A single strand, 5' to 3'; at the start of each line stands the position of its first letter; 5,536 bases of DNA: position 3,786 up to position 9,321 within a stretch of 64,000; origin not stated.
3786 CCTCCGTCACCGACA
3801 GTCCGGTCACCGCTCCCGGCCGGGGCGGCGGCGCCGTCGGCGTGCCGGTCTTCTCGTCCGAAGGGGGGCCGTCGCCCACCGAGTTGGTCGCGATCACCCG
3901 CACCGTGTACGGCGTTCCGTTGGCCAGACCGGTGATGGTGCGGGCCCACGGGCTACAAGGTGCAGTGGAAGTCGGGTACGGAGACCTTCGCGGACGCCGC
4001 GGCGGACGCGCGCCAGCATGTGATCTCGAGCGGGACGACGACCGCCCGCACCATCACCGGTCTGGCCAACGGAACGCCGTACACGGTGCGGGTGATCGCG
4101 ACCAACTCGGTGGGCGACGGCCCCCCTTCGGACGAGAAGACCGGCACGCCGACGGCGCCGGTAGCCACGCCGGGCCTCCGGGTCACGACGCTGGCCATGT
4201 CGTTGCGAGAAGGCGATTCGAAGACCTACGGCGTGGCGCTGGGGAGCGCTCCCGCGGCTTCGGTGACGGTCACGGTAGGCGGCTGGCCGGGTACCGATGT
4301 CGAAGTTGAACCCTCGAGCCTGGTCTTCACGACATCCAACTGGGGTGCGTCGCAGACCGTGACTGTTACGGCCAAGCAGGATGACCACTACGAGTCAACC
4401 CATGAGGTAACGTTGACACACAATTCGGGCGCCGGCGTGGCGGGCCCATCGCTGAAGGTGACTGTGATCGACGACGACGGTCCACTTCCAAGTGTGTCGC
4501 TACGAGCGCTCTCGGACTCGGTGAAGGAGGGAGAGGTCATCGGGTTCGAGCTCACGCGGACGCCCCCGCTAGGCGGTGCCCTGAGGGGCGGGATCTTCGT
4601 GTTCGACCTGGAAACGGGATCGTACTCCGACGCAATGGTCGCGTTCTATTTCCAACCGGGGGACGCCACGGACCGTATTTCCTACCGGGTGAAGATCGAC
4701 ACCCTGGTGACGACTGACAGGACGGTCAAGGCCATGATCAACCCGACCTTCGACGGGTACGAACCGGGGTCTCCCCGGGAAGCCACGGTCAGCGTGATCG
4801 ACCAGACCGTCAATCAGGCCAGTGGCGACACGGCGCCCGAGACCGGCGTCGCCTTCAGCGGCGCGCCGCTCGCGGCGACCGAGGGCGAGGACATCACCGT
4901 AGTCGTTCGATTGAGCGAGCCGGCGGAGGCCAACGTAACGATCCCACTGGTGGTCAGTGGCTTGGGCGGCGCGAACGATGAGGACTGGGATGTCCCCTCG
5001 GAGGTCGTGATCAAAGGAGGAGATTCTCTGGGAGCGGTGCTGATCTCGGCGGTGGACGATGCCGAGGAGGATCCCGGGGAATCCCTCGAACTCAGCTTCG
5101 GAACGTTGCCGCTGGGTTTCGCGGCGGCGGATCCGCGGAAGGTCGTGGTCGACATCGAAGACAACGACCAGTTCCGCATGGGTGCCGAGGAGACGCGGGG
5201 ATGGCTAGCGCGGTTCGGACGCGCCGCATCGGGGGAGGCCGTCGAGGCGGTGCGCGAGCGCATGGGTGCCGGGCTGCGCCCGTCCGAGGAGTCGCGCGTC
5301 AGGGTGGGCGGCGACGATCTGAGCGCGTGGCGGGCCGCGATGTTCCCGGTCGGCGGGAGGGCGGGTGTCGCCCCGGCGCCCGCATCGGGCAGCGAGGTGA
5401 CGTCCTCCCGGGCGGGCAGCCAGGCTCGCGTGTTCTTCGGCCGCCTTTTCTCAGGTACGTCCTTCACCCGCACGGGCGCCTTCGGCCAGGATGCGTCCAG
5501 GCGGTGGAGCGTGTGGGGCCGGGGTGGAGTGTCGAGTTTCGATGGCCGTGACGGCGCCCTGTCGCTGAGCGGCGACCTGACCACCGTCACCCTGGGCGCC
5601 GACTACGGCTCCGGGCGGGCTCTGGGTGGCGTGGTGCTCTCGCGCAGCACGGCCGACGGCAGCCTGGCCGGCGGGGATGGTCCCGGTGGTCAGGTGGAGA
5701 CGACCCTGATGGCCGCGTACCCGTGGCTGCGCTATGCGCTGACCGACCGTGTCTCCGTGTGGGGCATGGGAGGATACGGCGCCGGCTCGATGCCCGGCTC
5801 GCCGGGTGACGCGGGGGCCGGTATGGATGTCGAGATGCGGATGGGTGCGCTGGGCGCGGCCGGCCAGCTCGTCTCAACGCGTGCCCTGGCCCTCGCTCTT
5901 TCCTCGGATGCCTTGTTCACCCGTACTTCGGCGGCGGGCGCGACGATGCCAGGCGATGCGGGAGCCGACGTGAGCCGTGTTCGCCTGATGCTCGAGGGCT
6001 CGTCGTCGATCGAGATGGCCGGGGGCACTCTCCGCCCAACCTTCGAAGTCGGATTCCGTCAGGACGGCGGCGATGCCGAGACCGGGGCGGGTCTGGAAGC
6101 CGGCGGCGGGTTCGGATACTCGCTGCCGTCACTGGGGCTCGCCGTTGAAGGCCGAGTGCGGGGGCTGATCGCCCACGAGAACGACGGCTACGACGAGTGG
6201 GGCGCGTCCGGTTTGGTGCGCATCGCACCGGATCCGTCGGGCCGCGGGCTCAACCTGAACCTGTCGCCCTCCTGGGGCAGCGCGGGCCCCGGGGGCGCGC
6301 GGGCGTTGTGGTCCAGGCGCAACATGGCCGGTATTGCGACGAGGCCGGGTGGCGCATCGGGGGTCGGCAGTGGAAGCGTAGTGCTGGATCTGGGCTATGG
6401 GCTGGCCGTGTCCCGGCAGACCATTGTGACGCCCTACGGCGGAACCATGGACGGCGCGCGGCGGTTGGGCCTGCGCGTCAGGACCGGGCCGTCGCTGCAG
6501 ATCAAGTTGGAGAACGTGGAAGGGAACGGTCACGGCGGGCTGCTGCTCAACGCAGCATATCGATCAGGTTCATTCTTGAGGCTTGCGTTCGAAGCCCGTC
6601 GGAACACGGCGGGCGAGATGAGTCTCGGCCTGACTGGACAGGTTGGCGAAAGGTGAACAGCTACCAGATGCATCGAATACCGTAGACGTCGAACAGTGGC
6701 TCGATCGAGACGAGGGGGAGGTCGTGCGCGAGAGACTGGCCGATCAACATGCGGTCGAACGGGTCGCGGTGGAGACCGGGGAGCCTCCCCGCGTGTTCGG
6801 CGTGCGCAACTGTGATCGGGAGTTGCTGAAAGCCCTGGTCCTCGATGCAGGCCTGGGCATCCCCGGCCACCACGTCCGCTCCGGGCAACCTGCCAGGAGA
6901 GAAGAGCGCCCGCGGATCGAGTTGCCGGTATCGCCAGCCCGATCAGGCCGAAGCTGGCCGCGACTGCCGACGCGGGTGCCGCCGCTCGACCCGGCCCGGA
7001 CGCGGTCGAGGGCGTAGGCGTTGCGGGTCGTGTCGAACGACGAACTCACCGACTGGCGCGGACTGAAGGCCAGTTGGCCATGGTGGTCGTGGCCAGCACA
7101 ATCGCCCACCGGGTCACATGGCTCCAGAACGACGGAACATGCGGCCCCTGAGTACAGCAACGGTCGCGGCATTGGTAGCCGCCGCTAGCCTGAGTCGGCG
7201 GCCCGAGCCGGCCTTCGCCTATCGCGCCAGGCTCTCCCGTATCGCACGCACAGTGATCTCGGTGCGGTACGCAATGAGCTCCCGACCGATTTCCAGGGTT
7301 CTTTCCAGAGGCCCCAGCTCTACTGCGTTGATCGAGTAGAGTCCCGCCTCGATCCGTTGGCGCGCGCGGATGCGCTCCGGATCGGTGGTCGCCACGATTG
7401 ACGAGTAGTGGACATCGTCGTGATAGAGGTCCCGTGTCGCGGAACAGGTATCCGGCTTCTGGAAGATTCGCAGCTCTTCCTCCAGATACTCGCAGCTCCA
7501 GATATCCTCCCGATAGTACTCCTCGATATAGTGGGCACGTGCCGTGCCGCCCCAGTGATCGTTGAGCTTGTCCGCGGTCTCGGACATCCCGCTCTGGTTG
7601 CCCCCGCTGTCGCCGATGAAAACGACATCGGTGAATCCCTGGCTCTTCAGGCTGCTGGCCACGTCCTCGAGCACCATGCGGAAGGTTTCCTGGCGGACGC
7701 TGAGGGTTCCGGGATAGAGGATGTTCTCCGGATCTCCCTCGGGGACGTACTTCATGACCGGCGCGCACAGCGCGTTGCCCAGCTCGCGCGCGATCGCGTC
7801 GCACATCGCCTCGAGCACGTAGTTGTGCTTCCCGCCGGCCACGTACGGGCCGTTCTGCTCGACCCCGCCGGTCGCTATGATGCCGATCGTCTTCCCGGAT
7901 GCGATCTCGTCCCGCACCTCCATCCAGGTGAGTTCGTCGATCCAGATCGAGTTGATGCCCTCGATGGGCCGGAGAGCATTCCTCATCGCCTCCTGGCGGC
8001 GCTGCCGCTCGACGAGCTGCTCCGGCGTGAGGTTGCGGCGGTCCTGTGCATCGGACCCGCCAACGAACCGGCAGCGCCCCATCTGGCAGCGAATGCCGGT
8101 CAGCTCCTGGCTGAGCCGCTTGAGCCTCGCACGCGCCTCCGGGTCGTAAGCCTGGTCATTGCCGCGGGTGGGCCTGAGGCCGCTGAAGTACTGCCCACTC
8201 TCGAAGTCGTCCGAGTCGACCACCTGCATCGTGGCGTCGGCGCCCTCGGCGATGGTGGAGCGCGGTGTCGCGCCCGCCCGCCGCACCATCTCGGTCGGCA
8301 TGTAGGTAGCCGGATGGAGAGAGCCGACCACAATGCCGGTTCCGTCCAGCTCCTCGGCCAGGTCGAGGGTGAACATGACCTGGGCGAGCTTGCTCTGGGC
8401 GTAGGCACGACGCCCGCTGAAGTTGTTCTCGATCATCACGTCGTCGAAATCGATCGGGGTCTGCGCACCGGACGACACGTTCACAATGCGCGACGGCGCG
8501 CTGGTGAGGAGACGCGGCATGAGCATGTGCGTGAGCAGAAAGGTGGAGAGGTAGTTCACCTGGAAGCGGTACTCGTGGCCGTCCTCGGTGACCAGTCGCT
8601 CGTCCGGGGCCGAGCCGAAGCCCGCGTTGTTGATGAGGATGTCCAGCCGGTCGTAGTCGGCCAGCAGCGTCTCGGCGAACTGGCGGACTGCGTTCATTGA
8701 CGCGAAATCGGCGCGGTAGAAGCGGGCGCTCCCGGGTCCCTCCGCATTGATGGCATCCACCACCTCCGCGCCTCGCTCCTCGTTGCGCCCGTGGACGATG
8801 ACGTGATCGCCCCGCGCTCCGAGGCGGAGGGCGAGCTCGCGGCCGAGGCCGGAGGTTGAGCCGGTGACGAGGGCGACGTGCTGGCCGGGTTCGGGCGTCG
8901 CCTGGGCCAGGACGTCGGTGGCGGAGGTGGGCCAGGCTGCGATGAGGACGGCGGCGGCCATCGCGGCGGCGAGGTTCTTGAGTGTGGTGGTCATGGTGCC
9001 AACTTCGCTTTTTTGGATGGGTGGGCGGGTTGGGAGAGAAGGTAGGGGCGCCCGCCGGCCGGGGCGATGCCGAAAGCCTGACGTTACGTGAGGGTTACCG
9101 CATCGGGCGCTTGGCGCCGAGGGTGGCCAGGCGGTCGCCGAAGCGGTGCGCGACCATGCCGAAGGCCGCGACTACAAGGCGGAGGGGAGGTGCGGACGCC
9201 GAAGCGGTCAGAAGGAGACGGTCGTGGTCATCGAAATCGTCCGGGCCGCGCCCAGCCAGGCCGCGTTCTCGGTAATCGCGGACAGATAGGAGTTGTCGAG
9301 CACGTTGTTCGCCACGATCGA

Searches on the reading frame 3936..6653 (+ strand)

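Call 67: search_protein_families(library=pfam, proteins=[window:3936-6653:+], max_evalue=0.001)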
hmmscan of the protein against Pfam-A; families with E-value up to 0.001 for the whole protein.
window:3936-6653:+ (906 aa): 1 family
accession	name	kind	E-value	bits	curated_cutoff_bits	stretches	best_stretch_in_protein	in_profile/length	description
PF00041.27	fn3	-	8.6e-08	32.7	25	1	5-67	30-80/84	Fibronectin type III domain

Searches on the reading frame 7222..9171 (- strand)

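Call 67: search_protein_families(library=pfam, proteins=[window:7222-9171:-], max_evalue=0.001)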
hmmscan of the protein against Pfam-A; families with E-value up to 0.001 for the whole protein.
window:7222-9171:- (650 aa): 5 families
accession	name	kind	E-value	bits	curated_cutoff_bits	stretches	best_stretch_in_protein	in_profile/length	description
PF00106.31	adh_short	-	9.9e-37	126.8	26.6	1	99-300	2-191/195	short chain dehydrogenase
PF02633.19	Creatininase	-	8.7e-25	88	31.3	1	413-556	2-133/238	Creatinine amidohydrolase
PF13561.12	adh_short_C2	-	7.1e-20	72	27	1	106-302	5-187/236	Enoyl-(Acyl carrier protein) reductase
PF01370.27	Epimerase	-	9.3e-06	25.7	20.9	1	100-277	1-161/240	NAD dependent epimerase/dehydratase family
PF08659.16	KR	-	3.9e-05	24.1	22.6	1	100-186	3-92/180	KR domain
